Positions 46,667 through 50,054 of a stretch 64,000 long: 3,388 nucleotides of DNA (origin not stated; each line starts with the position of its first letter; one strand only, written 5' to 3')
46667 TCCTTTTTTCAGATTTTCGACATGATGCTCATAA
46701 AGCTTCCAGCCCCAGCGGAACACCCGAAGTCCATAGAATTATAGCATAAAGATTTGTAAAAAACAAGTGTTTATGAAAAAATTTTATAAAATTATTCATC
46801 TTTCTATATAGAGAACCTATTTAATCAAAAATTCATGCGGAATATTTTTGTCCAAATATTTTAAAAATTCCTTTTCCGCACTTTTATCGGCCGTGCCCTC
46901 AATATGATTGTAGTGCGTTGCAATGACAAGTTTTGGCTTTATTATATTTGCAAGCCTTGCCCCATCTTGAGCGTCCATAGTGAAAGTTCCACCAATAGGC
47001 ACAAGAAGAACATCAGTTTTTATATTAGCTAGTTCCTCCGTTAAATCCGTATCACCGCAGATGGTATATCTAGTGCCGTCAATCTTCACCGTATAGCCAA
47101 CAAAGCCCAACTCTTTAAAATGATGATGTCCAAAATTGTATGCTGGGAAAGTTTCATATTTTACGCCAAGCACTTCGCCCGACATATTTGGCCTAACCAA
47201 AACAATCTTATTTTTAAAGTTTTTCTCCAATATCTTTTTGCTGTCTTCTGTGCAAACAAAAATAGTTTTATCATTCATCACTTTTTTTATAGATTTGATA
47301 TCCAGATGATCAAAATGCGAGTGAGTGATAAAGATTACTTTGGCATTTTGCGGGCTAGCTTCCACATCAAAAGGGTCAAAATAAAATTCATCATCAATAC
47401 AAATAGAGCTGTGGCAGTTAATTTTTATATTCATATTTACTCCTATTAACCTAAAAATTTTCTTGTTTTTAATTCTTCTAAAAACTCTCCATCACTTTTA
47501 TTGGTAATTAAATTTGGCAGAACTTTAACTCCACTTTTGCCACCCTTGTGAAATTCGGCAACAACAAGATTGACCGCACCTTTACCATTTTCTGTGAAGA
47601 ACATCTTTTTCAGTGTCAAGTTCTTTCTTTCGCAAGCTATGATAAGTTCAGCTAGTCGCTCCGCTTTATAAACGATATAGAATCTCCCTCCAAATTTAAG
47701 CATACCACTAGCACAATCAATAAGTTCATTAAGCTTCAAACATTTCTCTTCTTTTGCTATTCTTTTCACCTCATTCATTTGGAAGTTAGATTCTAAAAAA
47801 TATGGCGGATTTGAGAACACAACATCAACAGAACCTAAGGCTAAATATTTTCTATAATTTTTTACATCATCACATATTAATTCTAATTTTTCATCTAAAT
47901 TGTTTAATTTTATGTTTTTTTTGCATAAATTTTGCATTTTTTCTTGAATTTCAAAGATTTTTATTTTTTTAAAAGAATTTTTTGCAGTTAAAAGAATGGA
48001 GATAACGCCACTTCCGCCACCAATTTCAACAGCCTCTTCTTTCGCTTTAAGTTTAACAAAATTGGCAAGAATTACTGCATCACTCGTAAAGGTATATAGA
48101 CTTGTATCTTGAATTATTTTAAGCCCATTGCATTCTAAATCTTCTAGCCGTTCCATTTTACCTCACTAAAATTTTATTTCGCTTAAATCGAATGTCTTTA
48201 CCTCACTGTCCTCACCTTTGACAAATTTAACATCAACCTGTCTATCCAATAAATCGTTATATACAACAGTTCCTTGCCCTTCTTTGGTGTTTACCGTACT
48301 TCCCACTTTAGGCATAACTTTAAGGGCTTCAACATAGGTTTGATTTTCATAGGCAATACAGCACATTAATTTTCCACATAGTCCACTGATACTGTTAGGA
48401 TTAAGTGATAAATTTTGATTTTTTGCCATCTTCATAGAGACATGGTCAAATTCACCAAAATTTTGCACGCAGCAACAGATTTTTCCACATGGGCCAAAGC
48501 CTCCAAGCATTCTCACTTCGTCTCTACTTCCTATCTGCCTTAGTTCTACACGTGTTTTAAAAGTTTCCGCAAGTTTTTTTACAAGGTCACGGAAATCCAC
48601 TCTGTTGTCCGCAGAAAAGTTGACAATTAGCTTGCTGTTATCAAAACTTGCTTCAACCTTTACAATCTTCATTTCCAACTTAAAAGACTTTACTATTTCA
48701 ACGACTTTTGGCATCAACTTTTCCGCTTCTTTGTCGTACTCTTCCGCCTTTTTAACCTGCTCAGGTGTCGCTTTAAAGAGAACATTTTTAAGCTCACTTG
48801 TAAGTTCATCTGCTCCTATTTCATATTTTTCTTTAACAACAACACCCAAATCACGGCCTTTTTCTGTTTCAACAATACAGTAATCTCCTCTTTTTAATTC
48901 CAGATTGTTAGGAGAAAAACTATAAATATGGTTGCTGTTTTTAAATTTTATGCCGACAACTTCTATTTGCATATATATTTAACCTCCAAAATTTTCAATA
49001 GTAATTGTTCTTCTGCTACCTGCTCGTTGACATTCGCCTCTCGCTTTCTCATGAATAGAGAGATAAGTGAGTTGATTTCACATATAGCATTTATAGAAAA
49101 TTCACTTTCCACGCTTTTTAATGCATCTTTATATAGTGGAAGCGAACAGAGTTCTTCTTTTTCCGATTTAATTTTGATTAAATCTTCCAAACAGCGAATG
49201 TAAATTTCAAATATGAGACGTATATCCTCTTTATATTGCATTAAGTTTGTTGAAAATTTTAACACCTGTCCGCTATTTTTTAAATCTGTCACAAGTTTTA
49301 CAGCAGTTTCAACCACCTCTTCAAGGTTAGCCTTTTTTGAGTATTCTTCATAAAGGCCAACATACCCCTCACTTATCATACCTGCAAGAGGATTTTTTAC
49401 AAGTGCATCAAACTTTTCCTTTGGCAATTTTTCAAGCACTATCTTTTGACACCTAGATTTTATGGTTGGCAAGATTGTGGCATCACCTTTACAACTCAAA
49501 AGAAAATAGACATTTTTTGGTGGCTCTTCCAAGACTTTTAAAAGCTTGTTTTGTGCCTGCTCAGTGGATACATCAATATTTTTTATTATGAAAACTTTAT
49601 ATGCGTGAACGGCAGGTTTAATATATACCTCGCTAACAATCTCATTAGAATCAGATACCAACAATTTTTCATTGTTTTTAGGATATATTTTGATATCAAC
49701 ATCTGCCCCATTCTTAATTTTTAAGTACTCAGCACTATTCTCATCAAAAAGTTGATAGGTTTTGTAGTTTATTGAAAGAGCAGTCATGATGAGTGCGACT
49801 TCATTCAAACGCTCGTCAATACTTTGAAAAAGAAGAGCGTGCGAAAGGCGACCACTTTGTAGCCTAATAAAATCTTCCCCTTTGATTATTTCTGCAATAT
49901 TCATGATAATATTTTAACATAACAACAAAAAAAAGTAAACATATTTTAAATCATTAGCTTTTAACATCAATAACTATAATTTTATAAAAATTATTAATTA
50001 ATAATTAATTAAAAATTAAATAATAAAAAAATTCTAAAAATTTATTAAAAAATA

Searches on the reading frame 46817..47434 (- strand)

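Call 6: search_protein_families(library=pfam, proteins=[window:46817-47434:-])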
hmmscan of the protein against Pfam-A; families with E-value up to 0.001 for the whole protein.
window:46817-47434:- (205 aa): 2 families
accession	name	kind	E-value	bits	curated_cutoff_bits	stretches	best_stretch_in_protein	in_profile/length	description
PF13483.12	Lactamase_B_3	-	4.1e-17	63.1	24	1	18-174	20-160/160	Beta-lactamase superfamily domain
PF12706.13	Lactamase_B_2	-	1.1e-15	58.2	27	1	3-175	3-200/200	Beta-lactamase superfamily domain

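Call 77: search_protein_families(library=padloc, proteins=[window:46817-47434:-], max_evalue=0.01)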
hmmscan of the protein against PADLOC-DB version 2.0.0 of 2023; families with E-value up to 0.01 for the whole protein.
window:46817-47434:- (205 aa): 0 families

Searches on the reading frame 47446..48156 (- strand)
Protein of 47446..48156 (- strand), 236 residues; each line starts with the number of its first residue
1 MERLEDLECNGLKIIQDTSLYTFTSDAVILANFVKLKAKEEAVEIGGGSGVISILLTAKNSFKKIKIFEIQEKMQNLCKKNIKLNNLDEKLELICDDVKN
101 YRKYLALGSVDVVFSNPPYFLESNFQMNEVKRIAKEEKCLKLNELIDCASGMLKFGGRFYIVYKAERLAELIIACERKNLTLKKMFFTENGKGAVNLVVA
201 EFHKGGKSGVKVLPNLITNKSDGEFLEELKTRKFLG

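Call 6: search_protein_families(library=pfam, proteins=[window:47446-48156:-])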
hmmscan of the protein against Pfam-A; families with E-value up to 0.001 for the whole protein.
window:47446-48156:- (236 aa): 10 families
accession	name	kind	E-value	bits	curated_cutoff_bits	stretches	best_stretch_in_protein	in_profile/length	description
PF05175.20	MTS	-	2.1e-11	44.2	23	1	29-167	22-144/170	Methyltransferase small domain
PF03602.21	Cons_hypoth95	-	2.4e-07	31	24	1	36-148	36-150/182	Conserved hypothetical protein 95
PF13649.12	Methyltransf_25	-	3.1e-05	25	27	1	43-133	2-92/97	Methyltransferase domain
PF09445.16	Methyltransf_15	-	6.2e-05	23.1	22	1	48-119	10-81/165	RNA cap guanine-N2 methyltransferase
PF02475.24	TRM5-TYW2_MTfase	-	0.00011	22.7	28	1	37-103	35-101/164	TRM5/TYW2 methyltransferase domain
PF02384.22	N6_Mtase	-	0.0002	21.3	20.4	1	55-124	61-141/311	N-6 DNA Methylase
PF06325.19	PrmA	-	0.00031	20.8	22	1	36-116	159-233/296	Ribosomal protein L11 methyltransferase (PrmA)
PF10294.15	Methyltransf_16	-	0.00033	20.9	21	1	38-91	46-100/174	Lysine methyltransferase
PF01564.23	Spermine_synth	-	0.00073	19.6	22.9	0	38-116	18-101/186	Spermine/spermidine synthase domain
PF08241.18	Methyltransf_11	-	0.00076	20.5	21.2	0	44-116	2-67/95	Methyltransferase domain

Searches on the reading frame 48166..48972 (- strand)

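Call 6: search_protein_families(library=pfam, proteins=[window:48166-48972:-])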
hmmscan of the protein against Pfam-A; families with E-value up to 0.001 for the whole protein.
window:48166-48972:- (268 aa): 1 family
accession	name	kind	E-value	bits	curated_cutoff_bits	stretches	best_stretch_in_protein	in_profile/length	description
PF04468.17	PSP1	-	4.1e-27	94.8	27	1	62-147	1-86/86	PSP1 C-terminal conserved region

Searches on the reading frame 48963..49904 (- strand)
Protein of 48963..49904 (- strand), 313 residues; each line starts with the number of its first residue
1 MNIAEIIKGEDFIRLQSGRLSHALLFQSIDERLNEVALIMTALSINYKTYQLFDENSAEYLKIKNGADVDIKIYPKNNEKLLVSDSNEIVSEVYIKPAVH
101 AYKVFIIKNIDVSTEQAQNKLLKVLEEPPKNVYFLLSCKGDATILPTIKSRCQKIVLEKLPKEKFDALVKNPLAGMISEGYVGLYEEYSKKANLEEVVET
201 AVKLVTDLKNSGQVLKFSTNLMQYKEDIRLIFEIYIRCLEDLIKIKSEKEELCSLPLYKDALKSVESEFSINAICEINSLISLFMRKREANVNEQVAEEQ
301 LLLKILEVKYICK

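Call 6: search_protein_families(library=pfam, proteins=[window:48963-49904:-])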
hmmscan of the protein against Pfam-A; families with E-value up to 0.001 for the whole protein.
window:48963-49904:- (313 aa): 1 family
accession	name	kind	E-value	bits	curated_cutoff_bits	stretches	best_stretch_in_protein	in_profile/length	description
PF13177.12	DNA_pol3_delta2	-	9.4e-30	104.2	27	1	15-160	13-160/161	DNA polymerase III, delta subunit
